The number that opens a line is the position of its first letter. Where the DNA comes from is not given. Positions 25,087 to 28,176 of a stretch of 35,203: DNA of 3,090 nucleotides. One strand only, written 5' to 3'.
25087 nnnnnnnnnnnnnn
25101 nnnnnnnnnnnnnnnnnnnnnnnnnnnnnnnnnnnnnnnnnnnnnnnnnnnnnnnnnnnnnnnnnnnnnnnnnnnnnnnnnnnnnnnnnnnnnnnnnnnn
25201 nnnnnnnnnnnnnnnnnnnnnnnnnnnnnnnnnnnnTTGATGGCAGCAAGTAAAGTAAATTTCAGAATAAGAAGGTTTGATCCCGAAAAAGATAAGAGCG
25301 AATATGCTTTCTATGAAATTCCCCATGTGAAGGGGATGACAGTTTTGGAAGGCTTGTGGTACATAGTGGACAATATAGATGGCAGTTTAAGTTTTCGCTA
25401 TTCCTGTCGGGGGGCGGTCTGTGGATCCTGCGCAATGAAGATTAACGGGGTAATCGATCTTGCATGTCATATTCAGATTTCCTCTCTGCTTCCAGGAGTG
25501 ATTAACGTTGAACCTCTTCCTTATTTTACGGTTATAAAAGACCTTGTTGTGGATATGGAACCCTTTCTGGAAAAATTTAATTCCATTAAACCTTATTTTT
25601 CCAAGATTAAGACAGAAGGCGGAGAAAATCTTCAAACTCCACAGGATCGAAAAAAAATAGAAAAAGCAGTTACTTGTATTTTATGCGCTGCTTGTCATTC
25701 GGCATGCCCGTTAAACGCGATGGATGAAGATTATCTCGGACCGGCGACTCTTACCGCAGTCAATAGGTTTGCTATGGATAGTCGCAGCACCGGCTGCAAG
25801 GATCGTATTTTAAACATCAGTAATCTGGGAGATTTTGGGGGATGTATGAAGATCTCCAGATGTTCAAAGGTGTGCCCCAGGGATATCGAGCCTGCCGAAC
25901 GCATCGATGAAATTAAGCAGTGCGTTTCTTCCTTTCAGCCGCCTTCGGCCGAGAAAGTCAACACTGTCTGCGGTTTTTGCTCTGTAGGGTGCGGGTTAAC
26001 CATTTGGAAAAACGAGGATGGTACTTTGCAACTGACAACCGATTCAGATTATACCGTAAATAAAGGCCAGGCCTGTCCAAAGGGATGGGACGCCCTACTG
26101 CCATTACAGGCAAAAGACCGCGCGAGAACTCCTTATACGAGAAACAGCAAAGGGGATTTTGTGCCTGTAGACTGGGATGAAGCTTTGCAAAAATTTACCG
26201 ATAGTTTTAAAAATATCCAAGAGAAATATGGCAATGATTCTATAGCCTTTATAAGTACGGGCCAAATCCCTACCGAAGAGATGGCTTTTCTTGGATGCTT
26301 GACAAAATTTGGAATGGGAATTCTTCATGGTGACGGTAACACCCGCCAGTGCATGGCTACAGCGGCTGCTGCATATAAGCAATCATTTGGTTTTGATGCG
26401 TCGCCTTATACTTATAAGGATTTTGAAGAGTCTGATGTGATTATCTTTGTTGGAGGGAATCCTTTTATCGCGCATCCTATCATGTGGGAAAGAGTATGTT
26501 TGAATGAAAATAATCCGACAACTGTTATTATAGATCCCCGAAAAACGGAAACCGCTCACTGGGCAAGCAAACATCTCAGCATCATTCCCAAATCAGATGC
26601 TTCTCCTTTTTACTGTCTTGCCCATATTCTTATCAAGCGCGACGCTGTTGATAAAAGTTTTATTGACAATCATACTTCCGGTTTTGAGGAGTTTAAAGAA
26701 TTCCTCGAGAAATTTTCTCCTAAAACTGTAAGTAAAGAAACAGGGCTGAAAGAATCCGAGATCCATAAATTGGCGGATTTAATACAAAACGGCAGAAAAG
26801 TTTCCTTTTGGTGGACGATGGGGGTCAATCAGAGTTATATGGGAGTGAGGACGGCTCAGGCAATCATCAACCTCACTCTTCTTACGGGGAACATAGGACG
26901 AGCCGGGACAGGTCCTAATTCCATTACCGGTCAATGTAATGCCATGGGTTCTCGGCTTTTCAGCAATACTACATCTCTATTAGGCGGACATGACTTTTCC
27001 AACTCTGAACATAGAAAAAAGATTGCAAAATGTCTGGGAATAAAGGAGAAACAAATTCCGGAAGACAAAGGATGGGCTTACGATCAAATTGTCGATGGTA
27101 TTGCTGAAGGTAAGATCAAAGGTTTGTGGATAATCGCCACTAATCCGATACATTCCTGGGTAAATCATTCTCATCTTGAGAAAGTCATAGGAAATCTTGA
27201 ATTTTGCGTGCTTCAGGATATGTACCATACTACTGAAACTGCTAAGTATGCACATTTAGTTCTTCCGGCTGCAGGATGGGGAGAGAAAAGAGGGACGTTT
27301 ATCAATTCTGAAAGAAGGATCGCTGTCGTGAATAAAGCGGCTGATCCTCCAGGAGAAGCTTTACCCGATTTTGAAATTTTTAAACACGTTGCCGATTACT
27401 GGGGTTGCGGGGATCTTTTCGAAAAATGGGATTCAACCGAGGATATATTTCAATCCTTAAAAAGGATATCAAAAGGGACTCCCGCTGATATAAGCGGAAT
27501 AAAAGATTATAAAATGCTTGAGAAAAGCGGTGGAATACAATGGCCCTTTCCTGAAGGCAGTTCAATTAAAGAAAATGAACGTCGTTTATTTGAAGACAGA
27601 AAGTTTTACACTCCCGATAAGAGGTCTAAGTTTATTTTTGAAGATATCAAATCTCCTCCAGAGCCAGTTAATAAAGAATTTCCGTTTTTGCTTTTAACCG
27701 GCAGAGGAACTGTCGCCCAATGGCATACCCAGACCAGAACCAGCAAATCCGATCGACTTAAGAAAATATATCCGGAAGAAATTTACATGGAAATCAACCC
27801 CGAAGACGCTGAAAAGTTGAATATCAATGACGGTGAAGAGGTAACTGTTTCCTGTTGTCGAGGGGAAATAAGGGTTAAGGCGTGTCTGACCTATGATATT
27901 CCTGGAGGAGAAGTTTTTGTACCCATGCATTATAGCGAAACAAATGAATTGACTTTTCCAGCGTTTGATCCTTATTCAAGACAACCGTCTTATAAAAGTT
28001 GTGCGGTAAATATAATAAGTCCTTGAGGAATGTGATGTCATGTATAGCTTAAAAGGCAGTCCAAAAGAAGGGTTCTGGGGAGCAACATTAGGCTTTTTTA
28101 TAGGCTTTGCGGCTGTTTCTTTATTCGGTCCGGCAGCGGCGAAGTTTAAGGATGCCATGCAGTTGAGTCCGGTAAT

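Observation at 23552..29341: SdhA + SdhB::Nas-type molybdoenzyme fusion + NarK: candidate quinone-independent succinate:nitrate oxidoreductase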

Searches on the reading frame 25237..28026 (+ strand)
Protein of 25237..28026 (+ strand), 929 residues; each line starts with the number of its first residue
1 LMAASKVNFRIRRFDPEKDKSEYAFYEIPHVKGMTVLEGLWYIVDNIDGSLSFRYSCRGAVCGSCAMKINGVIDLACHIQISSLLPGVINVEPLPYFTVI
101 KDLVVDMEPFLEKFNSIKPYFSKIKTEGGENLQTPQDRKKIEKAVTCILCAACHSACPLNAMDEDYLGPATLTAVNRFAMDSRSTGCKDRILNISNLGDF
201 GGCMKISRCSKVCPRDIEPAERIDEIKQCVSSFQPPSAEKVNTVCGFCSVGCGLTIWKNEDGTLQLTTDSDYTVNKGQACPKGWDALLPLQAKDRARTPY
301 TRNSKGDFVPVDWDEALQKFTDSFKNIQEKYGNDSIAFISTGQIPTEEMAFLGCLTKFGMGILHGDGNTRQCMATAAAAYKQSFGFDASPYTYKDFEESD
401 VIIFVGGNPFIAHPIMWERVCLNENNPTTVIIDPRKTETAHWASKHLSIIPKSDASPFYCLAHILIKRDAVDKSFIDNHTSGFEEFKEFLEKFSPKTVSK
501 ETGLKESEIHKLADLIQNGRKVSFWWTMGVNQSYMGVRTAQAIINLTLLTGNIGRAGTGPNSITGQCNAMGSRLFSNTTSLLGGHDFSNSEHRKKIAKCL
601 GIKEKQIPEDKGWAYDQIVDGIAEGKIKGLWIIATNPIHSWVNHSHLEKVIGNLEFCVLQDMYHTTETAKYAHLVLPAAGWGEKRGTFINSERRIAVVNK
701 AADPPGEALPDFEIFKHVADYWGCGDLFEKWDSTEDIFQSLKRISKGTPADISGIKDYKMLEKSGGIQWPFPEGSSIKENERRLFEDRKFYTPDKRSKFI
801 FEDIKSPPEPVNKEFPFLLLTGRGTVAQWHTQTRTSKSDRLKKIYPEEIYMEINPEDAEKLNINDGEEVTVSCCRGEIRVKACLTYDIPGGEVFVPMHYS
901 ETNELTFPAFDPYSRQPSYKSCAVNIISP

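Call 7: search_protein_families(library=pfam, proteins=[window:25237-28026:+])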
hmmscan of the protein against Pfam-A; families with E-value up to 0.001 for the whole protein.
window:25237-28026:+ (929 aa): 7 families
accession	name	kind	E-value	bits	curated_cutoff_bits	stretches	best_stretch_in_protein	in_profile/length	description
PF00384.28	Molybdopterin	-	9.5e-60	202.9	24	1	295-720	1-352/353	Molybdopterin oxidoreductase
PF13085.11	Fer2_3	-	3.3e-31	107.9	27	1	8-111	1-106/107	2Fe-2S iron-sulfur cluster binding domain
PF01568.27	Molydop_binding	-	6.9e-29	100.5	26.8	1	817-923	1-110/110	Molydopterin dinucleotide binding domain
PF04879.21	Molybdop_Fe4S4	-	1.3e-10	41.5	22.7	1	240-283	3-46/55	Molybdopterin oxidoreductase Fe4S4 domain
PF13183.11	Fer4_8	-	0.00012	23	27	1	146-217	4-68/68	4Fe-4S dicluster domain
PF13484.11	Fer4_16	-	0.00014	23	30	1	147-214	2-64/66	4Fe-4S double cluster binding domain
PF12838.12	Fer4_7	-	0.00034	21.4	27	1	146-217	1-52/52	4Fe-4S dicluster domain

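Call 8: search_protein_families(library=ncbifam, proteins=[window:25237-28026:+])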
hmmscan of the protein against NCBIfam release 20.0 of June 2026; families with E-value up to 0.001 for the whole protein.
window:25237-28026:+ (929 aa): 43 families (the best 25 are shown)
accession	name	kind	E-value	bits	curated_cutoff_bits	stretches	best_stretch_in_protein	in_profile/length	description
TIGR01591.1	Fdh-alpha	equivalog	7.2e-155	516.7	666.25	1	243-926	1-672/672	formate dehydrogenase subunit alpha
NF047855.1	AssmNtatRedNasC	equivalog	6.4e-139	464.3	1100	1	239-926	19-706/708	assimilatory nitrate reductase catalytic subunit NasC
NF041323.1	Nitr_red_NasA_Halo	equivalog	8.9e-135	450.8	1000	1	248-926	3-672/673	assimilatory nitrate reductase NasA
NF010055.0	PRK13532.1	equivalog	1.5e-94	317.8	904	3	242-480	44-291/830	nitrate reductase catalytic subunit NapA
TIGR01706.1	NAPA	equivalog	1.1e-92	311.8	930.55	3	481-711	326-560/830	periplasmic nitrate reductase subunit alpha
NF004616.0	PRK05950.1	subfamily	2.2e-71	239.8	228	1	4-230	3-233/238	succinate dehydrogenase iron-sulfur subunit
TIGR00384.1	dhsB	subfamily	2.4e-66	223.3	88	1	11-227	1-222/222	succinate dehydrogenase and fumarate reductase iron-sulfur protein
NF009226.0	PRK12576.1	equivalog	4.4e-63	213.5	344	1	4-239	7-246/317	succinate dehydrogenase/fumarate reductase iron-sulfur subunit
NF009051.0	PRK12385.1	equivalog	8e-59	199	333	1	2-227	2-229/244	succinate dehydrogenase/fumarate reductase iron-sulfur subunit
TIGR01701.1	Fdhalpha-like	subfamily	1.9e-58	198.3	582.15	1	293-926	97-741/744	FdhF/YdeP family oxidoreductase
NF009227.0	PRK12577.1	equivalog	6.6e-52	176.2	349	1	6-231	2-239/330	succinate dehydrogenase/fumarate reductase iron-sulfur subunit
TIGR02693.1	arsenite_ox_L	equivalog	2.7e-48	164.6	359.05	2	656-922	508-799/806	arsenate reductase (azurin) large subunit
TIGR01553.1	formate-DH-alph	equivalog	8.7e-48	162.8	814.2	4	237-482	41-306/1009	formate dehydrogenase-N subunit alpha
NF004898.0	PRK06259.1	equivalog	5.1e-45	154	385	1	6-223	3-209/488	fumarate reductase (CoM/CoB) subunit TfrB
TIGR02166.1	dmsA_ynfE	subfamily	1.8e-44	152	777.7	2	239-770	42-602/794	DMSO/selenate family reductase complex A subunit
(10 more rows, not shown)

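Call 9: find_homologous_proteins(query=window:25237-28023:+)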
Query window:25237-28023:+ (929 aa): 7341 proteins with E <= 0.001 among 8000 candidates; the best 120 are listed.
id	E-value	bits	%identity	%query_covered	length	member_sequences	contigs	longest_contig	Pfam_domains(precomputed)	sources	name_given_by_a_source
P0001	0.0e+0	2205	100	100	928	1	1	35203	PF00384.28,PF01568.28,PF04879.22,PF13085.12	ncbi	ncbi:MAG: succinate dehydrogenase iron-sulfur subunit [Candidatus Omnitrophota bacterium]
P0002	0.0e+0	1531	68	100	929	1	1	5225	PF00384.28,PF01568.28,PF04879.22,PF13085.12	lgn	-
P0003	0.0e+0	1470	67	100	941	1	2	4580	PF00384.28,PF01568.28,PF13183.12,PF04879.22,PF13085.12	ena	-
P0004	0.0e+0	1465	67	100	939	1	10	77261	PF00384.28,PF01568.28,PF13183.12,PF04879.22,PF13085.12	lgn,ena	-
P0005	0.0e+0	1375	62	100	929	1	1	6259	PF00384.28,PF01568.28,PF13534.12,PF13183.12,PF04879.22,PF13085.12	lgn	-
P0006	0.0e+0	1346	61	99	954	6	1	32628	PF00384.28,PF01568.28,PF13183.12,PF04879.22,PF13085.12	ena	-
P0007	0.0e+0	1329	59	100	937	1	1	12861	PF00384.28,PF01568.28,PF13534.12,PF13183.12,PF04879.22,PF13085.12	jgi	-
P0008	0.0e+0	1213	55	99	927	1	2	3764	PF00384.28,PF01568.28,PF12838.13,PF13534.12,PF13183.12,PF04879.22,PF13085.12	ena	-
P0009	0.0e+0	1064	62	74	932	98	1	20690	PF00384.28,PF01568.28,PF04879.22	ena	-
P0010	0.0e+0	1048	63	74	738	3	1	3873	PF00384.28,PF01568.28,PF04879.22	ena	-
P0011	0.0e+0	1039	63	74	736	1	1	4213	PF00384.28,PF01568.28,PF04879.22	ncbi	-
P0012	0.0e+0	1031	62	74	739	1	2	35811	PF00384.28,PF01568.28,PF04879.22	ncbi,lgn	-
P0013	0.0e+0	1030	62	74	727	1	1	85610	PF00384.28,PF01568.28,PF04879.22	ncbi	-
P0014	0.0e+0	1027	62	74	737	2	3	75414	PF00384.28,PF01568.28,PF04879.22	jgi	-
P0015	0.0e+0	1025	62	74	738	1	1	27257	PF00384.28,PF01568.28,PF04879.22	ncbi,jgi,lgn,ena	-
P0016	0.0e+0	1022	62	74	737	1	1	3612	PF00384.28,PF01568.28,PF04879.22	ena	-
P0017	0.0e+0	1021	61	74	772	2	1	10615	PF00384.28,PF01568.28,PF04879.22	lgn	-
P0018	0.0e+0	1020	61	74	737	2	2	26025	PF00384.28,PF01568.28,PF04879.22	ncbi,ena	-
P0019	0.0e+0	1020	61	74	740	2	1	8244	PF00384.28,PF01568.28,PF04879.22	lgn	-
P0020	0.0e+0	1019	62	74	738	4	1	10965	PF00384.28,PF01568.28,PF04879.22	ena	-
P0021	0.0e+0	1018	60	75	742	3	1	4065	PF00384.28,PF01568.28,PF04879.22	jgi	jgi:assimilatory nitrate reductase catalytic subunit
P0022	0.0e+0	1017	61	74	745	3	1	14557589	PF00384.28,PF01568.28,PF04879.22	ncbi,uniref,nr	ncbi:nitrate reductase [Sorangium cellulosum]|uniref:Nitrate reductase n=1 Tax=Sorangium cellulosum 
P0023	0.0e+0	1015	61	74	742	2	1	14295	PF00384.28,PF01568.28,PF04879.22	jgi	jgi:assimilatory nitrate reductase catalytic subunit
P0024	0.0e+0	1015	61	74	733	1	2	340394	PF00384.28,PF01568.28,PF04879.22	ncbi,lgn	-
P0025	0.0e+0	1014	61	74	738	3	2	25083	PF00384.28,PF01568.28,PF04879.22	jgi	-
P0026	0.0e+0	1013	61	74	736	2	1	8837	PF00384.28,PF01568.28,PF04879.22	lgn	-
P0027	0.0e+0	1011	61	74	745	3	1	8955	PF00384.28,PF01568.28,PF04879.22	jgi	jgi:assimilatory nitrate reductase catalytic subunit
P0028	2.6e-298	1010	61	74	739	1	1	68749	PF00384.28,PF01568.28,PF04879.22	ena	-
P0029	3.3e-298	1010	61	74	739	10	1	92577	PF00384.28,PF01568.28,PF04879.22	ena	-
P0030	5.3e-298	1009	61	74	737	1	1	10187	PF00384.28,PF01568.28,PF04879.22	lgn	-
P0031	2.9e-297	1007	62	74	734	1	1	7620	PF00384.28,PF01568.28,PF04879.22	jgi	jgi:assimilatory nitrate reductase catalytic subunit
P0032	3.6e-297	1006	59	75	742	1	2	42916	PF00384.28,PF01568.28,PF04879.22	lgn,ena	-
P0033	4.0e-297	1006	61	74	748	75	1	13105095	PF00384.28,PF01568.28,PF04879.22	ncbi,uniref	ncbi:nitrate reductase [Sorangium sp. So ce367]|uniref:molybdopterin oxidoreductase family protein n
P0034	6.5e-297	1006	61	74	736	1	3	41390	PF00384.28,PF01568.28,PF04879.22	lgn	-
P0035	1.5e-296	1004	61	74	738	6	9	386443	PF00384.28,PF01568.28,PF04879.22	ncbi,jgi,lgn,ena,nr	ncbi:MAG: nitrate reductase [Elusimicrobia bacterium RIFCSPLOWO2_02_FULL_39_32]|nr:MAG: nitrate redu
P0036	1.6e-296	1004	61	74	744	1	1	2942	PF00384.28,PF01568.28,PF04879.22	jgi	-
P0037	2.2e-296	1004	59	75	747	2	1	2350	PF00384.28,PF01568.28,PF04879.22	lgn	-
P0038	3.7e-296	1003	61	74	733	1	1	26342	PF00384.28,PF01568.28,PF04879.22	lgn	-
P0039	3.8e-296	1003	61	74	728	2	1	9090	PF00384.28,PF01568.28,PF04879.22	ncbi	-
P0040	4.2e-296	1003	61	74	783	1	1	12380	PF00384.28,PF01568.28,PF04879.22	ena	-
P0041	4.4e-296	1003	67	68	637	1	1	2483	PF00384.28,PF01568.28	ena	-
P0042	4.5e-296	1003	61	74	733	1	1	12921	PF00384.28,PF01568.28,PF04879.22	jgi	-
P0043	5.9e-296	1002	64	70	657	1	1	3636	PF00384.28,PF01568.28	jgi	jgi:assimilatory nitrate reductase catalytic subunit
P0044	8.8e-296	1002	62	74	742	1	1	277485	PF00384.28,PF01568.28,PF04879.22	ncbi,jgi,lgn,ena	jgi:assimilatory nitrate reductase catalytic subunit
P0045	1.1e-295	1001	61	74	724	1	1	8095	PF00384.28,PF01568.28,PF04879.22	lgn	-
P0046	1.2e-295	1001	60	74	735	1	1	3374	PF00384.28,PF01568.28,PF04879.22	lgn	-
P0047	1.2e-295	1001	60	74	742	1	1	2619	PF00384.28,PF01568.28,PF04879.22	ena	-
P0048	1.6e-295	1001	60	74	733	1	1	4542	PF00384.28,PF01568.28,PF04879.22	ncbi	-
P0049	1.8e-295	1001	61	74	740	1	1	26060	PF00384.28,PF01568.28,PF04879.22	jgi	-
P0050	4.1e-295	1000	60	74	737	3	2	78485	PF00384.28,PF01568.28,PF04879.22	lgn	-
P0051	4.4e-295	999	60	74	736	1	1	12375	PF00384.28,PF01568.28,PF04879.22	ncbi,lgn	ncbi:MAG: nitrate reductase [Verrucomicrobiota bacterium]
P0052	5.3e-295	999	61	74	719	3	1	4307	PF00384.28,PF01568.28,PF04879.22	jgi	jgi:assimilatory nitrate reductase catalytic subunit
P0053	7.1e-295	999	61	74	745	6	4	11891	PF00384.28,PF01568.28,PF04879.22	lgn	-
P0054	9.9e-295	998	61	74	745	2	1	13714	PF00384.28,PF01568.28,PF04879.22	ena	-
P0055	1.7e-294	997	61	74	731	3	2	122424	PF00384.28,PF01568.28,PF04879.22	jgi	-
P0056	3.7e-294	996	60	74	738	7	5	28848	PF00384.28,PF01568.28,PF04879.22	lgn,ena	-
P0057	4.1e-294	996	61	74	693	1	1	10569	PF00384.28,PF01568.28,PF04879.22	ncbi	ncbi:molybdopterin oxidoreductase family protein [Thermodesulfobacteriota bacterium]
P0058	5.4e-294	996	60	74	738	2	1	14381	PF00384.28,PF01568.28,PF04879.22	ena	-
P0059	8.4e-294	995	60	74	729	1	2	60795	PF00384.28,PF01568.28,PF04879.22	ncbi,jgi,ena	-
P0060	9.5e-294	995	60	74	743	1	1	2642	PF00384.28,PF01568.28,PF04879.22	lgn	-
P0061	1.0e-293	995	59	74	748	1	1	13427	PF00384.28,PF01568.28,PF04879.22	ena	-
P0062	1.1e-293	995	61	74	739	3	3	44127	PF00384.28,PF01568.28,PF04879.22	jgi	-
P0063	1.1e-293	995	61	74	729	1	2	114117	PF00384.28,PF01568.28,PF04879.22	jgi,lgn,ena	-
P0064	1.2e-293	995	61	74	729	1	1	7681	PF00384.28,PF01568.28,PF04879.22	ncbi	-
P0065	1.3e-293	995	60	74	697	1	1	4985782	PF00384.28,PF01568.28,PF04879.22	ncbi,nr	ncbi:MAG: molybdopterin oxidoreductase family protein [Desulfobacteraceae bacterium]|nr:MAG: molybdo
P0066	1.6e-293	994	61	74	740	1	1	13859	PF00384.28,PF01568.28,PF04879.22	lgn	-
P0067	1.6e-293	994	60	74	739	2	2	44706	PF00384.28,PF01568.28,PF04879.22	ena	-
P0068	3.2e-293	993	60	74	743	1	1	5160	PF00384.28,PF01568.28,PF04879.22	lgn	-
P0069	3.4e-293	993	61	74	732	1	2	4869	PF00384.28,PF01568.28,PF04879.22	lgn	-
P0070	3.6e-293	993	58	75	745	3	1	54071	PF00384.28,PF01568.28,PF04879.22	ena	-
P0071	3.7e-293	993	59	74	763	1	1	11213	PF00384.28,PF01568.28,PF04879.22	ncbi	-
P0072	4.3e-293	993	60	74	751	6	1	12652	PF00384.28,PF01568.28,PF04879.22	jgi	jgi:anaerobic selenocysteine-containing dehydrogenase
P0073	5.1e-293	993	58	75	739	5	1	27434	PF00384.28,PF01568.28,PF04879.22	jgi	jgi:assimilatory nitrate reductase catalytic subunit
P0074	5.5e-293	993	60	74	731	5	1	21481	PF00384.28,PF01568.28,PF04879.22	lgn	-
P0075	6.7e-293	992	60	75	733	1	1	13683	PF00384.28,PF01568.28,PF04879.22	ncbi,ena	-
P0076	9.3e-293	992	60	74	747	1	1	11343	PF00384.28,PF01568.28,PF04879.22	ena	-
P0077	1.6e-292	991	59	74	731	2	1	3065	PF00384.28,PF01568.28,PF04879.22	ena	-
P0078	2.0e-292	991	60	74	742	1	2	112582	PF00384.28,PF01568.28,PF04879.22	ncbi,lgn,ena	-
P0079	2.3e-292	990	60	74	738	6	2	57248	PF00384.28,PF01568.28,PF04879.22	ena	-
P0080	2.4e-292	990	61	74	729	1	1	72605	PF00384.28,PF01568.28,PF04879.22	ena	-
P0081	2.7e-292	990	59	75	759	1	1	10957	PF00384.28,PF01568.28,PF04879.22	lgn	-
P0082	2.8e-292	990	60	75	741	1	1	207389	PF00384.28,PF01568.28,PF04879.22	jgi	jgi:anaerobic selenocysteine-containing dehydrogenase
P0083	3.8e-292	990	60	74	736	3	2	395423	PF00384.28,PF01568.28,PF04879.22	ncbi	-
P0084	5.2e-292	989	61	74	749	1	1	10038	PF00384.28,PF01568.28,PF04879.22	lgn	-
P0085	5.5e-292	989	60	74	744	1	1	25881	PF00384.28,PF01568.28,PF04879.22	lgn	-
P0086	6.1e-292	989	61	74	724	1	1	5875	PF00384.28,PF01568.28,PF04879.22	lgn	-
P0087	7.2e-292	989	61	73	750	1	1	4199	PF00384.28,PF01568.28,PF04879.22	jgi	jgi:assimilatory nitrate reductase catalytic subunit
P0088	7.2e-292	989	60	74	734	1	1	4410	PF00384.28,PF01568.28,PF04879.22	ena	-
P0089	7.4e-292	989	59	74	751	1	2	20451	PF00384.28,PF01568.28,PF04879.22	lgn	-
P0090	8.0e-292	989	60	74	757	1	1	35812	PF00384.28,PF01568.28,PF04879.22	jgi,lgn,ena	-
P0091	1.2e-291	988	59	74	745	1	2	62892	PF00384.28,PF01568.28,PF04879.22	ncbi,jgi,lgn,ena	-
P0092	1.3e-291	988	60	74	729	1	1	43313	PF00384.28,PF01568.28,PF04879.22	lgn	-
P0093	1.3e-291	988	59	74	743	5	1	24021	PF00384.28,PF01568.28,PF04879.22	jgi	-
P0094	1.8e-291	988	59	74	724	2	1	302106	PF00384.28,PF01568.28,PF04879.22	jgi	-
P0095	1.9e-291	987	59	74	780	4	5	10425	PF00384.28,PF01568.28,PF04879.22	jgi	jgi:anaerobic selenocysteine-containing dehydrogenase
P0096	2.2e-291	987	60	74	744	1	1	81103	PF00384.28,PF01568.28,PF04879.22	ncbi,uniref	ncbi:Assimilatory nitrate reductase large subunit [hydrothermal vent metagenome]|uniref:Assimilatory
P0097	2.7e-291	987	60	74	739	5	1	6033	PF00384.28,PF01568.28,PF04879.22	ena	-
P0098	3.1e-291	987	60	74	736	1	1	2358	PF00384.28,PF01568.28,PF04879.22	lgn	-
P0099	3.6e-291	987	59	75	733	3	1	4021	PF00384.28,PF01568.28,PF04879.22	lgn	-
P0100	3.6e-291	987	60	74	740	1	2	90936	PF00384.28,PF01568.28,PF04879.22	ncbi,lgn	-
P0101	3.8e-291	986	60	74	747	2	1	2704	PF00384.28,PF01568.28,PF04879.22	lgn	-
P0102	5.1e-291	986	60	74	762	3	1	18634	PF00384.28,PF01568.28,PF04879.22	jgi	jgi:anaerobic selenocysteine-containing dehydrogenase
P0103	7.5e-291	985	60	75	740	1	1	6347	PF00384.28,PF01568.28,PF04879.22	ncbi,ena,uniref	ncbi:nitrate reductase [Symmachiella dynata]|uniref:molybdopterin oxidoreductase family protein n=1 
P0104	8.0e-291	985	60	74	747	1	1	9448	PF00384.28,PF01568.28,PF04879.22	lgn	-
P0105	9.3e-291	985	59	74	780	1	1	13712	PF00384.28,PF01568.28,PF04879.22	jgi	jgi:assimilatory nitrate reductase catalytic subunit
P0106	1.2e-290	985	60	74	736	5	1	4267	PF00384.28,PF01568.28,PF04879.22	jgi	jgi:assimilatory nitrate reductase catalytic subunit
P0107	1.2e-290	985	59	74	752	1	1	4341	PF00384.28,PF01568.28,PF04879.22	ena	-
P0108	1.2e-290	985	59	74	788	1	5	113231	PF00384.28,PF01568.28,PF04879.22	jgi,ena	jgi:assimilatory nitrate reductase catalytic subunit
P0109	1.5e-290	984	60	75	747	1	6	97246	PF00384.28,PF01568.28,PF04879.22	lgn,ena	-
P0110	1.6e-290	984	60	74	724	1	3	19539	PF00384.28,PF01568.28,PF04879.22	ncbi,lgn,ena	-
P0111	1.6e-290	984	59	74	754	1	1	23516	PF00384.28,PF01568.28,PF04879.22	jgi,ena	-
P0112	1.6e-290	984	59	74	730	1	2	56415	PF00384.28,PF01568.28,PF04879.22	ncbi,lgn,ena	-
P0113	1.8e-290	984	59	74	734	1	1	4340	PF00384.28,PF01568.28,PF04879.22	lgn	-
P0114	2.0e-290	984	59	74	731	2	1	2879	PF00384.28,PF01568.28,PF04879.22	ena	-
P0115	2.3e-290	984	60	74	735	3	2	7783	PF00384.28,PF01568.28,PF04879.22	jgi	jgi:assimilatory nitrate reductase catalytic subunit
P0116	2.4e-290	984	60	75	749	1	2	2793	PF00384.28,PF01568.28,PF04879.22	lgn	-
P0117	3.3e-290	983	59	75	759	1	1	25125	PF00384.28,PF01568.28,PF04879.22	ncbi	-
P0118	3.3e-290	983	61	74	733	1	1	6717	PF00384.28,PF01568.28,PF04879.22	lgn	-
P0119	3.4e-290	983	59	74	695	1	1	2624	PF00384.28,PF01568.28,PF04879.22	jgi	jgi:assimilatory nitrate reductase catalytic subunit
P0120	3.8e-290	983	59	74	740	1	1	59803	PF00384.28,PF01568.28,PF04879.22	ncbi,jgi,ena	-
